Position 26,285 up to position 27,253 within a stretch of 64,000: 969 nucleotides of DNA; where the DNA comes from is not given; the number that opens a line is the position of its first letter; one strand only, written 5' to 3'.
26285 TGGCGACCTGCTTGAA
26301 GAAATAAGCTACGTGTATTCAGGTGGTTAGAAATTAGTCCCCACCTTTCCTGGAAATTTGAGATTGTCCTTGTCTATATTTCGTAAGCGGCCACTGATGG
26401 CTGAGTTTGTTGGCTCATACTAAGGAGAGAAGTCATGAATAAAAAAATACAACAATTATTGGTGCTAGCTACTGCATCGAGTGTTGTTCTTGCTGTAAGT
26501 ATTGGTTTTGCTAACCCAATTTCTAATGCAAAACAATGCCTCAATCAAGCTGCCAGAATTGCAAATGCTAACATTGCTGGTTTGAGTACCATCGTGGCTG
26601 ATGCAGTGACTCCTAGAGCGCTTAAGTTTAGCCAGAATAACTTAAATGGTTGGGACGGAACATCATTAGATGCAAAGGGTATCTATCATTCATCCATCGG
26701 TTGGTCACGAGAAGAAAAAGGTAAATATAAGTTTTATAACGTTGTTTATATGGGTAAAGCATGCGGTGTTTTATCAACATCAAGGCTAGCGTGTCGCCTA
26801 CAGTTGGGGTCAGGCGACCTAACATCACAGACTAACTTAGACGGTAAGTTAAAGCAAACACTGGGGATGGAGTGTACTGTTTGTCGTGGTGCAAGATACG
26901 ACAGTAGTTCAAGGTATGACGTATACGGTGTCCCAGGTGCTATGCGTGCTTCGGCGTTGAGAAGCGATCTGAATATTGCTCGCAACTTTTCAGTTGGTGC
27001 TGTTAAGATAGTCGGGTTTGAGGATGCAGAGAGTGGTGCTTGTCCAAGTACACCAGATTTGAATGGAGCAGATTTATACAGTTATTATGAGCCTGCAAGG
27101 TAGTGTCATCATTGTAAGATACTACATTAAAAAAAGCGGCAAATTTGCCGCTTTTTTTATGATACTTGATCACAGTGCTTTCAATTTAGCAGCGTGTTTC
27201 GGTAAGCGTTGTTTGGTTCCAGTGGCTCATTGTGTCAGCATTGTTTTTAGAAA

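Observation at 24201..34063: Twelve-gene tandem array of paralogous Sec-signal, cysteine-rich ~200-aa proteins with no family I can recognise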

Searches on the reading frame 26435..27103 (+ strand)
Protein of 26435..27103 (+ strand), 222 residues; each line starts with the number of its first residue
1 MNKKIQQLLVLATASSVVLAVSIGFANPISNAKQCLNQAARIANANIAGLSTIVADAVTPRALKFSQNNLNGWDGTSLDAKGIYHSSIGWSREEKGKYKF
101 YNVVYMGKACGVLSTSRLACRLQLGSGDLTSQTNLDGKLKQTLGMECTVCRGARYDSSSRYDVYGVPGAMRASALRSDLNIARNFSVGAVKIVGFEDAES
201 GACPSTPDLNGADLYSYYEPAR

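Call 3: search_protein_families(library=pfam, proteins=[window:26435-27103:+], max_evalue=1)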
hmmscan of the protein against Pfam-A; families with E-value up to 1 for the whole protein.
window:26435-27103:+ (222 aa): 1 family
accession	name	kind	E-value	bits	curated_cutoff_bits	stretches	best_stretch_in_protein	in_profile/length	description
PF19696.4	DUF6196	-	0.17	12.3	25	1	135-175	95-135/144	Family of unknown function (DUF6196)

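Call 4: search_protein_families(library=ncbifam, proteins=[window:26435-27103:+], max_evalue=1)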
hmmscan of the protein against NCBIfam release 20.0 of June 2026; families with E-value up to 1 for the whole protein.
window:26435-27103:+ (222 aa): 0 families

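Call 11: find_homologous_proteins(query=A1, max_evalue=0.001)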
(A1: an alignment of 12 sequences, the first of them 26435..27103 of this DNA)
Query A1 (12 sequences) (222 aa, profile of the alignment): 8 proteins with E <= 0.001 among 8000 candidates.
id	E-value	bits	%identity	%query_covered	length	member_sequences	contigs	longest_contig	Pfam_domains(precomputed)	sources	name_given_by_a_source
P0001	1.2e-78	282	100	100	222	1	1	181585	-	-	-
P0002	5.3e-78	279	58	96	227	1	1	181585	-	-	-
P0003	3.4e-76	273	53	95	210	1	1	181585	-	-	-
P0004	3.8e-72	260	61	98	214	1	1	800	-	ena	-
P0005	1.9e-71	258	49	96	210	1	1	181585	-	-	-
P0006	2.3e-49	186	22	65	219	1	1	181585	-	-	-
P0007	2.1e-37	147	25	53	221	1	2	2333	-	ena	-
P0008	3.4e-27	113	29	16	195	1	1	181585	-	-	-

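Call 14: find_encoding_contigs(protein=P0007, flank=5000)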
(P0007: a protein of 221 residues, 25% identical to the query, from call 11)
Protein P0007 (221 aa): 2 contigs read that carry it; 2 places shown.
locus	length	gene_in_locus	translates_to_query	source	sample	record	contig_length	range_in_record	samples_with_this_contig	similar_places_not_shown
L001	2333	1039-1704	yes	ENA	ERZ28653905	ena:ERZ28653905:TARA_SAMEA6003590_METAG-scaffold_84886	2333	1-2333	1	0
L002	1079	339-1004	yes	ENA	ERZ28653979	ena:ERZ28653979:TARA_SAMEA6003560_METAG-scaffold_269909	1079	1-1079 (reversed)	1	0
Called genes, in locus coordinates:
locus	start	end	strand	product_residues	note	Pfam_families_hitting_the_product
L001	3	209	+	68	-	?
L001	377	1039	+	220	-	-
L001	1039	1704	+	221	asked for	-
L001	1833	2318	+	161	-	-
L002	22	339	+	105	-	-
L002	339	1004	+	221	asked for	-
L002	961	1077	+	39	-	?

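Call 15: find_encoding_contigs(protein=P0004, flank=5000)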
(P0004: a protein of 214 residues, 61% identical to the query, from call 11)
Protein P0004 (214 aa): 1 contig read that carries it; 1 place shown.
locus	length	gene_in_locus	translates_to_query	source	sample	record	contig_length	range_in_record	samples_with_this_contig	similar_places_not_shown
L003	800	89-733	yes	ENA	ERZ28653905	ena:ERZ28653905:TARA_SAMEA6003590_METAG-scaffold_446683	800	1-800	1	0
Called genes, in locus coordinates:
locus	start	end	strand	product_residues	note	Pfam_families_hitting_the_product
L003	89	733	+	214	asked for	-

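Call 25: find_related_loci(query=A3, collection=genome_contigs, flank=10000)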
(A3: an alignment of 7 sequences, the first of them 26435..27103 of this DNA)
Query A3 (222 aa) in genome_contigs; peptide patterns used: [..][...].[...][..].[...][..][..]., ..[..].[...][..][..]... (x = any residue, [..] = any of these).
68 stretches matched a pattern, but none encodes a relative of the query by tblastn (E <= 1e-3).
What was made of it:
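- Tried and rejected: The GTDB representative genome scan with the central-copy profile found no relative (call 25).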

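Call 26: predict_structure(alignment_id=A2)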
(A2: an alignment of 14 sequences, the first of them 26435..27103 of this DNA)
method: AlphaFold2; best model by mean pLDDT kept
length: 222 residues; sequences in the alignment: 14
mean_pLDDT: 77.2   pTM: 0.77
mean pLDDT of the five models: 77.2, 73.5, 72.2, 70.6, 70.6
residues with pLDDT >= 90: 46; 70-90: 120; 50-70: 27; < 50: 29
segments of 3 or more residues with pLDDT < 50: 1-4, 6-25, 219-222
pLDDT, mean of each block of 10 residues (from residue 1): 45 41 56 85 85 78 89 83 94 85 93 89 90 80 87 86 72 57 71 81 84 76 38
secondary structure, 60 per line:
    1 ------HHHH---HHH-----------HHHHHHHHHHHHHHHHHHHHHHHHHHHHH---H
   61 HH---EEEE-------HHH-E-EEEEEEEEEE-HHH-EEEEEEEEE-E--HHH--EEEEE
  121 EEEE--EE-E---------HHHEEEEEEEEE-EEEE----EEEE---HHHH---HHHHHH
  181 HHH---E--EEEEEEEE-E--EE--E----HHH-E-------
elements in order: H7-10 H28-56 E66-69 E83-92 E98-106 E116-124 E143-151 E153-156 E161-164 H168-171 H175-183 E190-197

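Call 28: search_protein_representatives(alignment_id=A2)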
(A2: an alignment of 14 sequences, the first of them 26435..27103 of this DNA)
Query: 14 sequences, 218 profile positions. Proteins with E-value up to 0.001 (for the whole library): 16; up to 1e-10: 12; up to 1e-30: 5. The best 16 are listed.
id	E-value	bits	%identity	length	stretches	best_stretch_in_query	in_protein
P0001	4.6e-81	287.8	-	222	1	1-216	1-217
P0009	3.1e-72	258.9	-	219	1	3-216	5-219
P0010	1.2e-53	198.1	-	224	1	1-211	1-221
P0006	1.9e-53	197.5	-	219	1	1-212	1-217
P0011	8.2e-53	195.4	-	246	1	1-216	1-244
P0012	7.4e-25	104.0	-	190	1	1-203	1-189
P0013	1.3e-17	80.3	-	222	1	1-170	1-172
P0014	1.7e-15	73.4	-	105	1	112-211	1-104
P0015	2.0e-15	73.2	-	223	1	1-177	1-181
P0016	4.0e-15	72.2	-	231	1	1-178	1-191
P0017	1.0e-13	67.6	-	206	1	1-175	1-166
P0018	1.2e-11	60.8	-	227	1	1-187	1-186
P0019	3.2e-09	52.9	-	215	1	7-172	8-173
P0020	4.6e-09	52.4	-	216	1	4-165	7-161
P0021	6.5e-07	45.4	-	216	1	3-156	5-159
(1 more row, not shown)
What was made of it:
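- Tried and rejected: The exhaustive HMMER search was what found the distant members (call 28).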

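Call 30: find_encoding_contigs(protein=P0013, flank=10000)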
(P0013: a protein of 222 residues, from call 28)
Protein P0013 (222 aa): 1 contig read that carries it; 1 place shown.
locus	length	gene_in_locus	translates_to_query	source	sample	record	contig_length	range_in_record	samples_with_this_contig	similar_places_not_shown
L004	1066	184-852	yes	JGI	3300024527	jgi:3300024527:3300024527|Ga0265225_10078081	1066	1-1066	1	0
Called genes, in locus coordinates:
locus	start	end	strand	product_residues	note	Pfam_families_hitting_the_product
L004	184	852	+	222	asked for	-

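Call 31: fold_search(model_id=the predicted structure, library=pdb)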
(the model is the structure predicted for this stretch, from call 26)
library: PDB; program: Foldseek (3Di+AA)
matches with E <= 10: 109; with E <= 0.001: 0
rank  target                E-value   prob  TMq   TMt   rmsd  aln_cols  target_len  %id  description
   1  1qve_A                2.7e-01  0.23  0.26  0.38   7.3       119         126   14  Crystal structure of the truncated K122-4 pilin from Pseudomonas aeruginosa (released 2004-09-07)
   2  8tum_a                3.6e-01  0.15  0.23  0.32  12.9       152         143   12  Type IV pilus from Pseudomonas PAO1 strain (released 2024-03-13)
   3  9gnw_P                6.2e-01  0.04  0.12  0.14   8.0        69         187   14  Universal PSII assembly intermediate (released 2025-09-17)
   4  7pi0_P                7.0e-01  0.04  0.12  0.14   7.9        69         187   17  Unstacked compact Dunaliella PSII (released 2022-08-17)
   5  6vri_C                8.9e-01  0.10  0.16  0.32   8.0        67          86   15  Crystal Structure of the wtBlc-split Protein (released 2020-12-02)
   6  7l5m_A                1.1e+00  0.10  0.16  0.32   7.8        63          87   13  Crystal Structure of the DiB-RM-split Protein (released 2021-10-27)
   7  1qve_B                1.3e+00  0.13  0.27  0.43   6.9       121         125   16  Crystal structure of the truncated K122-4 pilin from Pseudomonas aeruginosa (released 2004-09-07)
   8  5gzi_A                1.3e+00  0.08  0.17  0.11  12.9        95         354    9  Cyclodeaminase_PA (released 2018-01-17)
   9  6ukl_C                1.3e+00  0.06  0.16  0.30   8.9        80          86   11  Crystal Structure of a DiB2-split Protein (released 2020-07-08)
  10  6kac_P                1.4e+00  0.03  0.13  0.14  10.5        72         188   17  Cryo-EM structure of the C2S2-type PSII-LHCII supercomplex from Chlamydomonas reihardtii (released 2019-10-23)
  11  8cdu_C                1.8e+00  0.03  0.16  0.06  17.3       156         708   10  Rnase R bound to a 30S degradation intermediate (main state) (released 2023-12-20)
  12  6sjj_C                1.9e+00  0.02  0.13  0.16  11.7        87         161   11  A new modulated crystal structure of ANS complex of St John's wort Hyp-1 protein with 36 protein molecules in the asym (released 2020-06-24)
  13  5gzl_A                2.1e+00  0.05  0.18  0.12  14.0       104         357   12  Cyclodeaminase_PA (released 2018-01-17)
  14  7q21_L                2.2e+00  0.03  0.14  0.19  13.6       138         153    7  III2-IV2 respiratory supercomplex from Corynebacterium glutamicum (released 2022-02-02)
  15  5gzl_B                2.3e+00  0.05  0.16  0.11  12.8        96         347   10  Cyclodeaminase_PA (released 2018-01-17)
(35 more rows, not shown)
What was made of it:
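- On Type IV pilins / pseudopilins: For the A4 model the best PDB hits are pilins 1qve and 8tum, but with E 0.27-0.36 and TM 0.23-0.38 (call 31).
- Closest known: Globular domain of type IV pilins. Same: Truncated PAK-type pilins were the top (non-significant) Foldseek hits for the A4 model (calls 26, 31).
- The two best Foldseek hits for the A4 model were type IV pilins, 1qve and 8tum (call 31).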

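Call 32: find_encoding_contigs(protein=P0015, flank=10000)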
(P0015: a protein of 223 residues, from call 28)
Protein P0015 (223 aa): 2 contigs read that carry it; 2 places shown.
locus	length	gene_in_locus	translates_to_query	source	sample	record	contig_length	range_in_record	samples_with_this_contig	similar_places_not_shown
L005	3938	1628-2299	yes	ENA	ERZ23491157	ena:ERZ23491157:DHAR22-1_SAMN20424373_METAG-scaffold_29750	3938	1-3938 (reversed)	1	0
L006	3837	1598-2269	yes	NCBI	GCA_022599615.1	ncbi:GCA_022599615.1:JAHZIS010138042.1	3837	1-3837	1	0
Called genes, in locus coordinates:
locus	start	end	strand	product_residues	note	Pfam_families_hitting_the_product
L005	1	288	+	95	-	?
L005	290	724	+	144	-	-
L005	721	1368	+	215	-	-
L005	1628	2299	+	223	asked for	-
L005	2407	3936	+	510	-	?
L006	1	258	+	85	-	?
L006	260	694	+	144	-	-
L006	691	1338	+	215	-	-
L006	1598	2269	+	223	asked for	-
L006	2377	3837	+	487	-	?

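Call 33: find_encoding_contigs(protein=P0017, flank=10000)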
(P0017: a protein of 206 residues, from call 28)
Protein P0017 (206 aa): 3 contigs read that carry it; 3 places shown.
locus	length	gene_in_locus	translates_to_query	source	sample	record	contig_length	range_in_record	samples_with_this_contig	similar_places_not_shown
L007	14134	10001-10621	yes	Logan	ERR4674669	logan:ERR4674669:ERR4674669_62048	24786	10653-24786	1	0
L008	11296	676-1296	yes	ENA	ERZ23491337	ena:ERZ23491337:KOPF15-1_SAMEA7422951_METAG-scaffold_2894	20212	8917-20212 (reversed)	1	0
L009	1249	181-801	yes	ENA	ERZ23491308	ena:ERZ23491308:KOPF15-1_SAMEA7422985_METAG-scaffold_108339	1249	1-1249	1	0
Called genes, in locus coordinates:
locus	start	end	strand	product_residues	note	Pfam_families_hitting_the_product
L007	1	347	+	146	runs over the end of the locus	PF00383:dCMP_cyt_deam_1, PF08211:dCMP_cyt_deam_2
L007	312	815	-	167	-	-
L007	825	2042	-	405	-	PF00482:T2SSF (weak)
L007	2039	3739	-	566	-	PF05157:MshEN, PF00437:T2SSE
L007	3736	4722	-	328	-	PF07719:TPR_2 (faint), PF23914:TPR_CcmH_CycH (faint), PF13181:TPR_8 (faint), PF13432:TPR_16 (faint), PF13176:TPR_7 (faint), PF13428:TPR_14 (faint), PF12895:ANAPC3 (faint), PF13371:TPR_9 (faint), +2 more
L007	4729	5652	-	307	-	PF13191:AAA_16 (weak), PF13401:AAA_22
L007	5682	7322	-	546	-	PF00263:Secretin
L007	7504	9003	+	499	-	-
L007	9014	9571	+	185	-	-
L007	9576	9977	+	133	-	-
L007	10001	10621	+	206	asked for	-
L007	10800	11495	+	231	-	-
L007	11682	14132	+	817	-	?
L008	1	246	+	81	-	?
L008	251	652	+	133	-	-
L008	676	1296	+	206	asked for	-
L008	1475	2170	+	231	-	-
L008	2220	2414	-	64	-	-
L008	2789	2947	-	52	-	-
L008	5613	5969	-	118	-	PF02537:CRCB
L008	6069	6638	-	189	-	PF03602:Cons_hypoth95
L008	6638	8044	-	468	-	PF00675:Peptidase_M16, PF05193:Peptidase_M16_C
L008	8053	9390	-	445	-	PF00675:Peptidase_M16, PF05193:Peptidase_M16_C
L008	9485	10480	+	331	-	PF02881:SRP54_N, PF13671:AAA_33 (faint), PF00005:ABC_tran (faint), PF06414:Zeta_toxin (weak), PF13604:AAA_30 (faint), PF00448:SRP54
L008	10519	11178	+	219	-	PF00005:ABC_tran, PF13304:AAA_21 (faint)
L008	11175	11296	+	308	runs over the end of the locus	PF18075:FtsX_ECD, PF02687:FtsX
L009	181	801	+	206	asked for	-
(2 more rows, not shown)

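Call 34: find_encoding_contigs(protein=P0020, flank=10000)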
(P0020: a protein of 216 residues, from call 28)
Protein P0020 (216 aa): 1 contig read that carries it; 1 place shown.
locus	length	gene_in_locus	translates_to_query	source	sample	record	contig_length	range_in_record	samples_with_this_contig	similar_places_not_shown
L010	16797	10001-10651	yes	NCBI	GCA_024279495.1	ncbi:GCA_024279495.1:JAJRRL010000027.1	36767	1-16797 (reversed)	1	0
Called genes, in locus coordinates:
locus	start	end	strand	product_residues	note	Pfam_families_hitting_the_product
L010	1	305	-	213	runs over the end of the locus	-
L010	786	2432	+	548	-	PF07655:Secretin_N_2, PF00263:Secretin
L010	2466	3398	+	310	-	PF13191:AAA_16 (weak), PF13401:AAA_22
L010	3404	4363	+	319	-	PF14559:TPR_19 (faint), PF13371:TPR_9 (faint), PF13432:TPR_16 (faint), PF13181:TPR_8 (faint), PF13176:TPR_7 (faint), PF00515:TPR_1 (faint), PF07719:TPR_2 (faint), PF13414:TPR_11 (weak)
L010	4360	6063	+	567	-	PF05157:MshEN, PF00437:T2SSE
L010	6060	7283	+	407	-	PF00482:T2SSF (weak)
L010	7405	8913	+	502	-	-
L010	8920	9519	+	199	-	-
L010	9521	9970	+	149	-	-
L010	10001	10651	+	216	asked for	-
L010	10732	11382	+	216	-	-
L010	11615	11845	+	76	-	-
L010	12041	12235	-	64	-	PF04221:RelB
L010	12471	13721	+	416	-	PF14690:Zn_ribbon_ISL3 (weak), PF01610:DDE_Tnp_ISL3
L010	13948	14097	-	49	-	-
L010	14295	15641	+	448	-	PF00089:Trypsin, PF13365:Trypsin_2, PF00595:PDZ, PF13180:PDZ_2, PF17820:PDZ_6 (weak), PF00595:PDZ (weak), PF13180:PDZ_2 (weak), PF17820:PDZ_6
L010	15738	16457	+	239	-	-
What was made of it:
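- L010 has mshL-M-N-E-G-I-J-K-fam-fam on one strand (call 34).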

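Call 46: find_homologous_proteins(query=A4, max_evalue=0.001)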
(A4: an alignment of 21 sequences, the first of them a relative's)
Query A4 (21 sequences) (206 aa, profile of the alignment): 5 proteins with E <= 0.001 among 2957 candidates.
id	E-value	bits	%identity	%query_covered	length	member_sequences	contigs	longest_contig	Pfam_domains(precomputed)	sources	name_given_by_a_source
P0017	7.5e-61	223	100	100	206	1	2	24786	-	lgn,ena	-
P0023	3.1e-53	198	60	100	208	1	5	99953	-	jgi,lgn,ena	-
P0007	6.5e-49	184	30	31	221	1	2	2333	-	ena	-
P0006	1.6e-48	183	27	37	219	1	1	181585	-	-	-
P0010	1.2e-42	164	24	49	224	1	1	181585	-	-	-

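Call 47: find_encoding_contigs(protein=P0023, flank=10000, max_places=5)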
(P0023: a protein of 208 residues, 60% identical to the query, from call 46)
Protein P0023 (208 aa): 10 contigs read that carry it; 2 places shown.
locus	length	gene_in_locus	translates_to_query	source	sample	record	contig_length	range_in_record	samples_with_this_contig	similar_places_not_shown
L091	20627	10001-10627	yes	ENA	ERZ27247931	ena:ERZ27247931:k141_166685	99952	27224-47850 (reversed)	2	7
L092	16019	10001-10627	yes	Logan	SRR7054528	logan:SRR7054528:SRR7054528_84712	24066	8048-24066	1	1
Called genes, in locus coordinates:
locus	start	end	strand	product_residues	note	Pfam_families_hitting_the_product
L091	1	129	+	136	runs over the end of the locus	PF00383:dCMP_cyt_deam_1, PF08211:dCMP_cyt_deam_2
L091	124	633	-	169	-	-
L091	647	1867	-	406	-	PF00482:T2SSF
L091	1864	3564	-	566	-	PF05157:MshEN, PF20720:nSTAND3 (faint), PF00437:T2SSE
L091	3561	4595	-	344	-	PF12895:ANAPC3 (faint), PF00515:TPR_1 (faint), PF07719:TPR_2 (faint), PF13181:TPR_8 (faint), PF13428:TPR_14 (faint), PF13432:TPR_16 (faint), PF14559:TPR_19 (faint), PF23914:TPR_CcmH_CycH (faint), +1 more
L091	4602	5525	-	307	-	PF13191:AAA_16 (weak), PF13401:AAA_22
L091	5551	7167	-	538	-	PF07655:Secretin_N_2 (weak), PF00263:Secretin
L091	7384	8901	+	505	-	-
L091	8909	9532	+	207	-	-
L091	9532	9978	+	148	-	-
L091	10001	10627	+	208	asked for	-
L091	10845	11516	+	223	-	-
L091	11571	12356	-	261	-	PF19040:SGNH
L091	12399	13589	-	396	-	PF01757:Acyl_transf_3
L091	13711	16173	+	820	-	PF02518:HATPase_c, PF00204:DNA_gyraseB, PF01751:Toprim, PF21249:GyrB_hook, PF18053:GyrB_insert, PF00986:DNA_gyraseB_C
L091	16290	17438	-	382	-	-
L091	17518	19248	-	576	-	-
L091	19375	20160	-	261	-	-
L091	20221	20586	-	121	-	PF02537:CRCB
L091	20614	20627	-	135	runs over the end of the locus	PF13470:PIN_3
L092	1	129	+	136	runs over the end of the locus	PF00383:dCMP_cyt_deam_1, PF08211:dCMP_cyt_deam_2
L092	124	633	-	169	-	-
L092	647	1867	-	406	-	PF00482:T2SSF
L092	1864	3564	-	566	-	PF05157:MshEN, PF20720:nSTAND3 (faint), PF00437:T2SSE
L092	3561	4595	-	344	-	PF12895:ANAPC3 (faint), PF00515:TPR_1 (faint), PF07719:TPR_2 (faint), PF13181:TPR_8 (faint), PF13428:TPR_14 (faint), PF13432:TPR_16 (faint), PF14559:TPR_19 (faint), PF23914:TPR_CcmH_CycH (faint), +1 more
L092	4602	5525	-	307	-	PF13191:AAA_16 (weak), PF13401:AAA_22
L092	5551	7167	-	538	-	PF07655:Secretin_N_2 (weak), PF00263:Secretin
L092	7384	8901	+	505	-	-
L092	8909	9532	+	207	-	-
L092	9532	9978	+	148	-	-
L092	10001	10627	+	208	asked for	-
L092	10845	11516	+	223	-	-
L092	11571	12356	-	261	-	PF19040:SGNH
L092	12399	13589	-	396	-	PF01757:Acyl_transf_3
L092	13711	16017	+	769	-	?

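Call 57: search_solved_structures(query=A4, max_evalue=10, show_alignments=2)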
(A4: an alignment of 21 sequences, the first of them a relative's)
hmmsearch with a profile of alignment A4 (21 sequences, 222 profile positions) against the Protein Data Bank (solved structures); distinct sequences matched with E-value up to 10: 4.
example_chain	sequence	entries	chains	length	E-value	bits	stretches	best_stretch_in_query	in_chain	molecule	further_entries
9io5_A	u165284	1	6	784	1.1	11.7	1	134-168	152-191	G1-ATPase subunit beta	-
9d9z_E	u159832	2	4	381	7.8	8.9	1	138-184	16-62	E3 ubiquitin-protein ligase KCMF1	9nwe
9qws_C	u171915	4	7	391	8.5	8.8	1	138-184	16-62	E3 ubiquitin-protein ligase KCMF1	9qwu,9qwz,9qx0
9hxw_D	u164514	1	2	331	9.7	8.6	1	138-184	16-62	E3 ubiquitin-protein ligase KCMF1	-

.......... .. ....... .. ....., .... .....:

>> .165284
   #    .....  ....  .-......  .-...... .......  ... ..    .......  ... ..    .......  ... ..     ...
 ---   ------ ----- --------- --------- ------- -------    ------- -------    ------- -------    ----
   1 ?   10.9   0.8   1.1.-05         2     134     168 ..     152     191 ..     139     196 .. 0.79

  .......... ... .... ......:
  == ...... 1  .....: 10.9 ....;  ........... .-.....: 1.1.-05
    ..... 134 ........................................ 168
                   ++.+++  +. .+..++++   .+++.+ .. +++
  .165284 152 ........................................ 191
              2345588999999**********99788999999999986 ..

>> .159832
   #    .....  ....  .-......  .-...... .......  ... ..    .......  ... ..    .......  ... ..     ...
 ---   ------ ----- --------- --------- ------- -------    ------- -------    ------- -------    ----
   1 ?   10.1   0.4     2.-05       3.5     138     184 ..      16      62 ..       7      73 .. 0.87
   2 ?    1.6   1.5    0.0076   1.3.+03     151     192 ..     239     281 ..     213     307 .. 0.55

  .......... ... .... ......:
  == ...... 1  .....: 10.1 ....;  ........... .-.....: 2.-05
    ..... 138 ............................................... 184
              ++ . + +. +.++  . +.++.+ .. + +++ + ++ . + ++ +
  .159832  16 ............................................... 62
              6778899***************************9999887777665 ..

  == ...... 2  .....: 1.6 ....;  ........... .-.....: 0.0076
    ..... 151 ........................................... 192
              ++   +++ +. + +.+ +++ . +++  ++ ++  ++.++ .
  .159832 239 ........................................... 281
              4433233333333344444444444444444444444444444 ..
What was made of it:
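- On Pilus- or T2SS-dependent exoproteins (TcpF/CofJ-like): There is no PDB sequence hit with E below 1 (call 57).
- On Any curated protein family (Pfam-A, NCBIfam, PHROGs) or solved structure: PDB profile search: none (call 57).
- Tried and rejected: A PDB sequence profile search gave nothing (call 57).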
